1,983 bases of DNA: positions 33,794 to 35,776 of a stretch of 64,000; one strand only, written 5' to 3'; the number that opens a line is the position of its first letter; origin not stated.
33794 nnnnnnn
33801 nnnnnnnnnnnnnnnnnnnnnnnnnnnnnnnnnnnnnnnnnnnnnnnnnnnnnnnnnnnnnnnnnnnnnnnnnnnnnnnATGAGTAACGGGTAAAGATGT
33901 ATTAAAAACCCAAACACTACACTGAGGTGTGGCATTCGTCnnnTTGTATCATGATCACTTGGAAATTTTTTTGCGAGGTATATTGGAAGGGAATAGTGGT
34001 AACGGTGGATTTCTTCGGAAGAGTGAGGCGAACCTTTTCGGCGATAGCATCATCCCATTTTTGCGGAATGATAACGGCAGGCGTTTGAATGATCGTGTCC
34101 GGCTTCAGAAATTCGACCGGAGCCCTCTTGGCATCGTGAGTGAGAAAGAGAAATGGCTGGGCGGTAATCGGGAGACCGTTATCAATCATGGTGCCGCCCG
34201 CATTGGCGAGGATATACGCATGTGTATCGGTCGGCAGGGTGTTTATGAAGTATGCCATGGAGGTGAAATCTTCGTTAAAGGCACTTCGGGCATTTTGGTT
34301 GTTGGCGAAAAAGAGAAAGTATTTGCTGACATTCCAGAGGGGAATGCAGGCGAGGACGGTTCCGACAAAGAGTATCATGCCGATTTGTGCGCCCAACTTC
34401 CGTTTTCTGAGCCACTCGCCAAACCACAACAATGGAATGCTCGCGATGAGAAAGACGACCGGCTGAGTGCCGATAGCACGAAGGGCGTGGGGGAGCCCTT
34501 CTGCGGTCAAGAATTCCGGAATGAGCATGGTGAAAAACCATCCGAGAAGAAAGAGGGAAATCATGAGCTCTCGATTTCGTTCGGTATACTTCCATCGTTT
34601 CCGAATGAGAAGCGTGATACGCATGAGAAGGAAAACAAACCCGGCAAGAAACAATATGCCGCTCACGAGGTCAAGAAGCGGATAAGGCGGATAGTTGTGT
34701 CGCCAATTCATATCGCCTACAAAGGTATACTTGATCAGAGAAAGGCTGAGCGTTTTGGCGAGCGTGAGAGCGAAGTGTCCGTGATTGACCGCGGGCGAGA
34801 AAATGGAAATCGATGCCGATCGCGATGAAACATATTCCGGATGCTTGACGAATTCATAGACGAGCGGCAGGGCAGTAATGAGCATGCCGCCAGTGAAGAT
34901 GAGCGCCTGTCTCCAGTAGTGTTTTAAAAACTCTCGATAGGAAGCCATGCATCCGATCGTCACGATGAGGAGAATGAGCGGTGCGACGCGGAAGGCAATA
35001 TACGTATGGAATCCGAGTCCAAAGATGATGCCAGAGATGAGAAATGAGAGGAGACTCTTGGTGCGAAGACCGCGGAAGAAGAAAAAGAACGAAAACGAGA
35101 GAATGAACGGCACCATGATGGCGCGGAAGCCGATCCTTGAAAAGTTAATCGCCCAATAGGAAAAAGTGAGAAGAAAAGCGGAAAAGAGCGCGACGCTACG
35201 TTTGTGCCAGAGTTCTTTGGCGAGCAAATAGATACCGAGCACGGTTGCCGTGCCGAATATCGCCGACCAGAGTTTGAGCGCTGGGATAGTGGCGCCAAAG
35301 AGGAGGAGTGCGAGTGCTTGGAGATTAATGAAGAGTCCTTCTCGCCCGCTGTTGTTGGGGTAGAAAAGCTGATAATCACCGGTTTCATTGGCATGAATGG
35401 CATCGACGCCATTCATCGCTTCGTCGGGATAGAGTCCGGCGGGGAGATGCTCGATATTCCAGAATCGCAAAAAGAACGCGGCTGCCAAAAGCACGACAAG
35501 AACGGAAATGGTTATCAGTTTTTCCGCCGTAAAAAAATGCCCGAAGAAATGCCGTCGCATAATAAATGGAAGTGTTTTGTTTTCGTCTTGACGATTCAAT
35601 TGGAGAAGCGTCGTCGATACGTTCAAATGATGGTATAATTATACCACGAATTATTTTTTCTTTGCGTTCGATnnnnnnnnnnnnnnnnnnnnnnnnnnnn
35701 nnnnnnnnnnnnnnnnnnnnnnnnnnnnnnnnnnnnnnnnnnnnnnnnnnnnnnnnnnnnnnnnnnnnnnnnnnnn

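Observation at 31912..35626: Two adjacent GT39/83-like (PMT/ArnT-type) membrane glycosyltransferases: candidate protein O-glycosylation or lipid-linked glycan system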

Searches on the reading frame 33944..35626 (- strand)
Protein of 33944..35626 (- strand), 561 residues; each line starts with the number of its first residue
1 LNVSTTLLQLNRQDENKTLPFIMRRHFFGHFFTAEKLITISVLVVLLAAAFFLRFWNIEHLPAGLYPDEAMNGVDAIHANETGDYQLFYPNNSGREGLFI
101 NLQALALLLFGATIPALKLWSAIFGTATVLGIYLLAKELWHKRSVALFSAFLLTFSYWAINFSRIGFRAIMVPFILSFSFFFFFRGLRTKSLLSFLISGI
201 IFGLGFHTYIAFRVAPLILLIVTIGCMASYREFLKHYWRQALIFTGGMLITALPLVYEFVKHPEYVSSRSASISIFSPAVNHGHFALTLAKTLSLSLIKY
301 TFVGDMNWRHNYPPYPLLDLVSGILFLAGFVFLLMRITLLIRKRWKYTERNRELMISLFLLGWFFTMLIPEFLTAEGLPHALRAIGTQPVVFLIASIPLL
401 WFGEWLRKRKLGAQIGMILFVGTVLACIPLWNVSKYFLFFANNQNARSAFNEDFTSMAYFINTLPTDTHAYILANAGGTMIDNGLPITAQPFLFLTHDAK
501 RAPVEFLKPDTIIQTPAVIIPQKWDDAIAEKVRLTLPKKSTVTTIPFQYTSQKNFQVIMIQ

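Call 3: search_protein_families(library=pfam, proteins=[window:33944-35626:-], max_evalue=0.1)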
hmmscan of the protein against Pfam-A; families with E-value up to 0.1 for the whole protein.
window:33944-35626:- (561 aa): 2 families
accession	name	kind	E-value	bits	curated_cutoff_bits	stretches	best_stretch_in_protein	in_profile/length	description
PF13231.12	PMT_2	-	1.4e-08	35.5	26.1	1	102-249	9-152/160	Dolichyl-phosphate-mannose-protein mannosyltransferase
PF02366.24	PMT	-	0.0009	19.3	22.7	1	112-223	80-198/245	Dolichyl-phosphate-mannose-protein mannosyltransferase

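Call 4: search_protein_families(library=ncbifam, proteins=[window:33944-35626:-], max_evalue=0.1)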
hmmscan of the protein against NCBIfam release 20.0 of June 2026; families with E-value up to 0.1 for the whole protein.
window:33944-35626:- (561 aa): 0 families

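Call 11: search_solved_structures(query=window:33944-35626:-, max_evalue=1, show_alignments=2)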
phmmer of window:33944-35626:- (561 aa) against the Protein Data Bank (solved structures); distinct sequences matched with E-value up to 1: 0.

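Call 13: find_homologous_proteins(query=window:33944-35626:-)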
Query window:33944-35626:- (561 aa): 2854 proteins with E <= 0.001 among 8000 candidates; the best 120 are listed.
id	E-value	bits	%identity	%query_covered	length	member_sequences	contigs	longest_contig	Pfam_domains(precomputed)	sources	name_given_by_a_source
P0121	0.0e+0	1200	99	96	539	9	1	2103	PF13231.13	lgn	-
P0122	0.0e+0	1083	89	96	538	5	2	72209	PF13231.13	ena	-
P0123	0.0e+0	1014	86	91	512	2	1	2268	PF13231.13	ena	-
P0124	1.0e-296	1003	81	96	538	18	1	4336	PF02366.25,PF13231.13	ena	-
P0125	3.7e-296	1001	80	96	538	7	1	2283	PF02366.25,PF13231.13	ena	-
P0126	2.6e-290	982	80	96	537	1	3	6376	PF02366.25,PF13231.13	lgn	-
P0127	3.9e-284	962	77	96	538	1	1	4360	PF02366.25,PF13231.13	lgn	-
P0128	9.2e-276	934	76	96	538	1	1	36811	PF02366.25,PF13231.13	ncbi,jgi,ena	-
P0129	8.6e-274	927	75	96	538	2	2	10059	PF02366.25,PF13231.13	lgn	-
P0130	7.7e-267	904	74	96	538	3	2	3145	PF13231.13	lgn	-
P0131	1.0e-266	904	74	96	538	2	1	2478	PF02366.25,PF13231.13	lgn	-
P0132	4.7e-260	882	73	96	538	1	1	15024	PF13231.13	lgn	-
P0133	9.0e-257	871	72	96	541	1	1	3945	PF02366.25,PF13231.13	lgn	-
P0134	5.2e-255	865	70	96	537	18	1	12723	PF13231.13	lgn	-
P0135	1.5e-237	808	67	96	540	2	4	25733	PF13231.13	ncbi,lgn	-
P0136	5.1e-226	770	65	96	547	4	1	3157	PF13231.13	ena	-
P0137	6.9e-215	733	63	93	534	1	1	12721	PF13231.13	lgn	-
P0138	9.6e-212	723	63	93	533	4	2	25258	PF13231.13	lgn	-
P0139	3.0e-209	714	62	92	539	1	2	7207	PF13231.13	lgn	-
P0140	1.7e-206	705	59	96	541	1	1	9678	PF13231.13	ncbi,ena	-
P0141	1.2e-188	646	55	95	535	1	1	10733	PF13231.13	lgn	-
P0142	1.3e-188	646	56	94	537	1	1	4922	PF02366.25,PF13231.13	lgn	-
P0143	2.2e-185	636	59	86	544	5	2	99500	PF02366.25,PF13231.13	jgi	jgi:4-amino-4-deoxy-L-arabinose transferase-like glycosyltransferase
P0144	6.6e-184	631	57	94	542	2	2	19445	PF02366.25,PF13231.13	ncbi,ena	ncbi:MAG: glycosyltransferase family 39 protein [Candidatus Moraniibacteriota bacterium]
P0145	1.2e-183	630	55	94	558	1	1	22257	PF13231.13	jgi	jgi:4-amino-4-deoxy-L-arabinose transferase-like glycosyltransferase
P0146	9.9e-183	627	58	89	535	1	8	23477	PF13231.13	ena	-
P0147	4.7e-182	625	56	90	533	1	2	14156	PF13231.13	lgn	-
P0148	1.5e-181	623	56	91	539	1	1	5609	PF13231.13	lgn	-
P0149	2.8e-181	622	56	88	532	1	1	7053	PF02366.25,PF13231.13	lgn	-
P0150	3.3e-181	622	56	89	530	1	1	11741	PF13231.13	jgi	jgi:4-amino-4-deoxy-L-arabinose transferase-like glycosyltransferase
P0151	1.9e-179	616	54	95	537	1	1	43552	PF02366.25,PF13231.13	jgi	jgi:4-amino-4-deoxy-L-arabinose transferase-like glycosyltransferase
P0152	5.1e-178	611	57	88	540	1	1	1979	PF13231.13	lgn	-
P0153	1.0e-177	610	55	91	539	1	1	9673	PF13231.13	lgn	-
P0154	1.7e-177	610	55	94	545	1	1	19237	PF02366.25,PF13231.13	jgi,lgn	jgi:4-amino-4-deoxy-L-arabinose transferase-like glycosyltransferase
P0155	3.0e-177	609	53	94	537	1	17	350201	PF02366.25,PF13231.13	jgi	jgi:4-amino-4-deoxy-L-arabinose transferase-like glycosyltransferase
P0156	7.6e-177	607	55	94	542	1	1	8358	PF02366.25,PF13231.13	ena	-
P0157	3.5e-176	605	55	92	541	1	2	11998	PF13231.13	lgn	-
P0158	1.7e-175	603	54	90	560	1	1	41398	PF02366.25,PF02516.21,PF13231.13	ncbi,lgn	-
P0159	2.7e-175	602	55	91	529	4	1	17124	PF13231.13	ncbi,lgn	-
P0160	6.6e-175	601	54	93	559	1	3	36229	PF02366.25,PF02516.21,PF13231.13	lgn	-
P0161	1.4e-174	600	52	94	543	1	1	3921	PF13231.13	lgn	-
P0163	3.5e-174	599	54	93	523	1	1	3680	PF13231.13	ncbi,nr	ncbi:MAG TPA: glycosyltransferase family 39 protein, partial [Candidatus Fimivivens sp.]|nr:glycosyl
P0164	6.7e-174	598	53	91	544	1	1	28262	PF02366.25,PF13231.13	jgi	jgi:hypothetical protein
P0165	1.1e-173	597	53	91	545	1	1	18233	PF13231.13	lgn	-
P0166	1.6e-173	596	53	94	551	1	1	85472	PF13231.13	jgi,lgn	jgi:4-amino-4-deoxy-L-arabinose transferase-like glycosyltransferase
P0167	4.7e-173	595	52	94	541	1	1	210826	PF13231.13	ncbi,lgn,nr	ncbi:MAG: glycosyltransferase family 39 protein [Candidatus Moranbacteria bacterium]|nr:glycosyltran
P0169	3.2e-172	592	56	88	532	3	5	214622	PF13231.13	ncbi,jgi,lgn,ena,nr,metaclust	ncbi:MAG: hypothetical protein A2808_01380 [Candidatus Moranbacteria bacterium RIFCSPHIGHO2_01_FULL_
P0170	5.9e-172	591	55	91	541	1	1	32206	PF02366.25,PF13231.13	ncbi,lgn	-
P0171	9.0e-172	591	54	87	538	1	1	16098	PF13231.13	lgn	-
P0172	9.1e-172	591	52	94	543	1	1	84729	PF13231.13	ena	-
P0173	1.2e-171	590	55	90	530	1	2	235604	PF02366.25,PF13231.13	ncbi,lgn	ncbi:MAG: glycosyltransferase family 39 protein [Candidatus Moraniibacteriota bacterium]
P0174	8.9e-171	587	53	94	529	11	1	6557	PF13231.13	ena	-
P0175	1.1e-170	587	53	90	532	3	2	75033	PF13231.13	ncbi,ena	ncbi:MAG: glycosyltransferase family 39 protein [Patescibacteria group bacterium]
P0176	1.5e-170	587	53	94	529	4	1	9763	PF13231.13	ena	-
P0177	1.6e-170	587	53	91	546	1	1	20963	PF02366.25,PF13231.13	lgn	-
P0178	1.7e-170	586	54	94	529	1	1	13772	PF13231.13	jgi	jgi:4-amino-4-deoxy-L-arabinose transferase-like glycosyltransferase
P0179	2.8e-170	586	54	91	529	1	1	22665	PF13231.13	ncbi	-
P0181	3.3e-170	585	53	94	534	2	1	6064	PF13231.13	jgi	jgi:4-amino-4-deoxy-L-arabinose transferase-like glycosyltransferase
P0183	3.8e-170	585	53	94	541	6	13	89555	PF13231.13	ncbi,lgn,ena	-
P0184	7.2e-170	584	55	90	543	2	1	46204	PF13231.13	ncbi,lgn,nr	ncbi:MAG: hypothetical protein HGB18_04330 [Candidatus Moranbacteria bacterium]|nr:hypothetical prot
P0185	7.5e-170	584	54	86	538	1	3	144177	PF13231.13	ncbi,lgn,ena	-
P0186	1.1e-169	584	53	91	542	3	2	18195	PF13231.13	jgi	jgi:hypothetical protein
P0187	3.7e-169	582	54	91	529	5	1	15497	PF13231.13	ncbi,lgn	-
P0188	1.0e-168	581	54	88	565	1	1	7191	PF13231.13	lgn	-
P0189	1.3e-168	580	54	93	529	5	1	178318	PF13231.13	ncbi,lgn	-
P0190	3.2e-168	579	53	90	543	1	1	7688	PF13231.13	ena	-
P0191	5.0e-168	578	55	89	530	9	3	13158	PF13231.13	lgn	-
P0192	2.1e-167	576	52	94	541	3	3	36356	PF13231.13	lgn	-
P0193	2.2e-167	576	52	94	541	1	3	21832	PF13231.13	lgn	-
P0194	2.8e-167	576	51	94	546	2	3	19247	PF13231.13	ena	-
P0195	7.8e-167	574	53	90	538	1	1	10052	PF13231.13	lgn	-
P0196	1.0e-166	574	52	94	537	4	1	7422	PF13231.13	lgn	-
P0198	2.5e-166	573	50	94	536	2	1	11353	PF13231.13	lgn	-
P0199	2.6e-166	573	52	87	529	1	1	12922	PF02366.25,PF13231.13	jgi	jgi:hypothetical protein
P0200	5.9e-166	571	52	94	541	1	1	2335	PF13231.13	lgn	-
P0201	8.0e-166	571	53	95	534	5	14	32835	PF13231.13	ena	-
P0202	1.0e-165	571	52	93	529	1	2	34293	PF13231.13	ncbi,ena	ncbi:MAG: glycosyltransferase family 39 protein [Patescibacteria group bacterium]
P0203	1.5e-165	570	54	89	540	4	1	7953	PF13231.13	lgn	-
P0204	2.0e-165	570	52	89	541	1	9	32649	PF13231.13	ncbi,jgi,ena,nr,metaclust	ncbi:MAG: hypothetical protein A2878_03130 [Candidatus Moranbacteria bacterium RIFCSPHIGHO2_01_FULL_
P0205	2.0e-165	570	51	94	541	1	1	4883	PF13231.13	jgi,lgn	jgi:4-amino-4-deoxy-L-arabinose transferase-like glycosyltransferase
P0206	3.8e-165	569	54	89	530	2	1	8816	PF13231.13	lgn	-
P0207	4.3e-165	569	52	94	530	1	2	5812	PF13231.13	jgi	jgi:4-amino-4-deoxy-L-arabinose transferase-like glycosyltransferase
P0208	4.4e-165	569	51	94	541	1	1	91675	PF13231.13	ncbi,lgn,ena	-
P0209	5.4e-165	568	50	94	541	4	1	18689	PF13231.13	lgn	-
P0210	6.8e-165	568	51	94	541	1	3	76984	PF13231.13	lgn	-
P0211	8.9e-165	568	51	94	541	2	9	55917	PF13231.13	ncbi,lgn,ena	-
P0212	9.8e-165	567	53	90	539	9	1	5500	PF13231.13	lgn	-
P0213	1.0e-164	567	52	90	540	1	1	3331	PF13231.13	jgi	jgi:4-amino-4-deoxy-L-arabinose transferase-like glycosyltransferase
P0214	1.1e-164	567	53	90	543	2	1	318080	PF13231.13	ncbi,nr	ncbi:MAG: glycosyltransferase family 39 protein [Candidatus Moranbacteria bacterium]|nr:glycosyltran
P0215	1.2e-164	567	49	94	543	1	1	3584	PF13231.13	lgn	-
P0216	1.3e-164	567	54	89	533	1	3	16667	PF13231.13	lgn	-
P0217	1.3e-164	567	50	91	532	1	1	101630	PF13231.13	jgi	jgi:4-amino-4-deoxy-L-arabinose transferase-like glycosyltransferase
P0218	1.8e-164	567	51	94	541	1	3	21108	PF13231.13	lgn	-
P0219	3.1e-164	566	54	90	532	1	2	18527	PF13231.13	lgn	-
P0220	3.5e-164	566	53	89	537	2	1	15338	PF13231.13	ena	-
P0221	4.1e-164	565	51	90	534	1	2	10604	PF13231.13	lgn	-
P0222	4.1e-164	565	51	94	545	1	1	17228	PF13231.13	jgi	jgi:4-amino-4-deoxy-L-arabinose transferase-like glycosyltransferase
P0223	5.3e-164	565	54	87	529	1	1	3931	PF13231.13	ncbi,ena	-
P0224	6.4e-164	565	54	88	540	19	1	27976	PF13231.13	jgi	-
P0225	1.1e-163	564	51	90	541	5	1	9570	PF13231.13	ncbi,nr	ncbi:MAG: phospholipid carrier-dependent glycosyltransferase [Candidatus Moraniibacteriota bacterium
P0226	1.2e-163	564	52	90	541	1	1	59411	PF13231.13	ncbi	-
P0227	2.0e-163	563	52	86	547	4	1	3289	PF13231.13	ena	-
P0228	2.0e-163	563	51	88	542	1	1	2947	PF02366.25,PF13231.13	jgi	jgi:hypothetical protein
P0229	2.0e-163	563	52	89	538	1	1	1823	PF13231.13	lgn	-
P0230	2.7e-163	563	52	88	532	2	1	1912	PF13231.13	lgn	-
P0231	4.2e-163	562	52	90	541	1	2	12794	PF13231.13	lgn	-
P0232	4.3e-163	562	52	94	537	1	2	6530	PF13231.13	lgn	-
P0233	5.4e-163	562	52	90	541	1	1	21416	PF13231.13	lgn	-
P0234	6.3e-163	561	51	94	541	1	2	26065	PF13231.13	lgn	-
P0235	6.7e-163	561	54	89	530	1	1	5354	PF13231.13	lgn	-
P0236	8.1e-163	561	54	88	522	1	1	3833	PF13231.13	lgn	-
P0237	1.0e-162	561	53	87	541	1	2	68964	PF13231.13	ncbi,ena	-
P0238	1.1e-162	561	51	94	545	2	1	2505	PF13231.13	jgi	-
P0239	1.3e-162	560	52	88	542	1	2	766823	PF13231.13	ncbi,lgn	ncbi:MAG: glycosyltransferase family 39 protein [Candidatus Moraniibacteriota bacterium]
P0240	1.5e-162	560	51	91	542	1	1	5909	PF13231.13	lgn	-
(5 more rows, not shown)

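Call 21: search_solved_structures(query=A2, max_evalue=1, show_alignments=2)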
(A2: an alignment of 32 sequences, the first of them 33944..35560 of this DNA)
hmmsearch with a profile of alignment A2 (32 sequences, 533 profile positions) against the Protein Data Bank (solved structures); distinct sequences matched with E-value up to 1: 1.
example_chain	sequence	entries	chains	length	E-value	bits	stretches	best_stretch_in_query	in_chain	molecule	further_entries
6xeh_A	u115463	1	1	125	0.83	11.2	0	477-524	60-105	DE NOVO DESIGNED OR386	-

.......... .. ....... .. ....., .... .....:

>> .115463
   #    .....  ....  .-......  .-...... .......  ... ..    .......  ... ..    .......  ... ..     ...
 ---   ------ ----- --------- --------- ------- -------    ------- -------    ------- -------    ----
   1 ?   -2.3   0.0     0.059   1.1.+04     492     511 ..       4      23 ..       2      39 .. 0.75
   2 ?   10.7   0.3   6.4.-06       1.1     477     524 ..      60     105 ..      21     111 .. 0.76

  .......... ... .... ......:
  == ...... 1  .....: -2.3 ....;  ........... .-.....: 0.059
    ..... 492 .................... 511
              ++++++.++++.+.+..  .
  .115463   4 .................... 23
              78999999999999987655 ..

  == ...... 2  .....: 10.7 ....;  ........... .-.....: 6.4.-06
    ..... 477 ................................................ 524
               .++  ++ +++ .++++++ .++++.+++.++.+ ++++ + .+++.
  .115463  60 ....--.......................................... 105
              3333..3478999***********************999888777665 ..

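Call 38: predict_structure(alignment_id=A2)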
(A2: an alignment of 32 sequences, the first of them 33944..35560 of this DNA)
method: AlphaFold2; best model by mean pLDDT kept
length: 539 residues; sequences in the alignment: 32
mean_pLDDT: 86.8   pTM: 0.88
mean pLDDT of the five models: 86.8, 85.2, 85.0, 84.0, 81.8
residues with pLDDT >= 90: 303; 70-90: 182; 50-70: 42; < 50: 12
segments of 3 or more residues with pLDDT < 50: 1-9
pLDDT, mean of each block of 10 residues (from residue 1): 41 89 98 88 87 94 85 82 95 94 97 97 96 91 84 97 96 98 85 94 94 96 96 88 64 72 83 76 55 78 94 96 93 97 85 58 87 93 89 91 93 87 79 91 91 86 89 79 87 92 89 84 79 91
secondary structure, 60 per line:
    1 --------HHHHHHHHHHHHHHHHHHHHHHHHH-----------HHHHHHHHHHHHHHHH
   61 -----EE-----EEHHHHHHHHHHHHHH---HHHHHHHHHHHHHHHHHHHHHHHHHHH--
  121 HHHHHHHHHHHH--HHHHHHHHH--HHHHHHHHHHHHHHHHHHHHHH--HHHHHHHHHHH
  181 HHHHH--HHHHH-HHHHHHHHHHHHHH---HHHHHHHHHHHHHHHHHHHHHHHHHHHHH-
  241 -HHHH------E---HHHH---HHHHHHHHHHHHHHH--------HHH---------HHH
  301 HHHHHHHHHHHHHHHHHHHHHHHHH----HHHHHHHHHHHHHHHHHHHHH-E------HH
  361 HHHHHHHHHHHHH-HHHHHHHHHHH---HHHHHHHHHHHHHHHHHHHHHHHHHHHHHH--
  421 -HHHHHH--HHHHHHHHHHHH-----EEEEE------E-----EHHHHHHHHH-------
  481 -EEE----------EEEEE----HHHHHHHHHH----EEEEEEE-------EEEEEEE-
elements in order: H9-33 H45-60 H75-88 H92-118 H121-132 H135-143 H146-167 H170-185 H188-192 H194-207 H211-239 H242-245 H256-259 H263-277 H298-325 H330-350 H359-373 H375-385 H389-418 H422-427 H430-441 E447-451 H465-473 E482-484 E495-499 H504-513 E518-524 E532-538
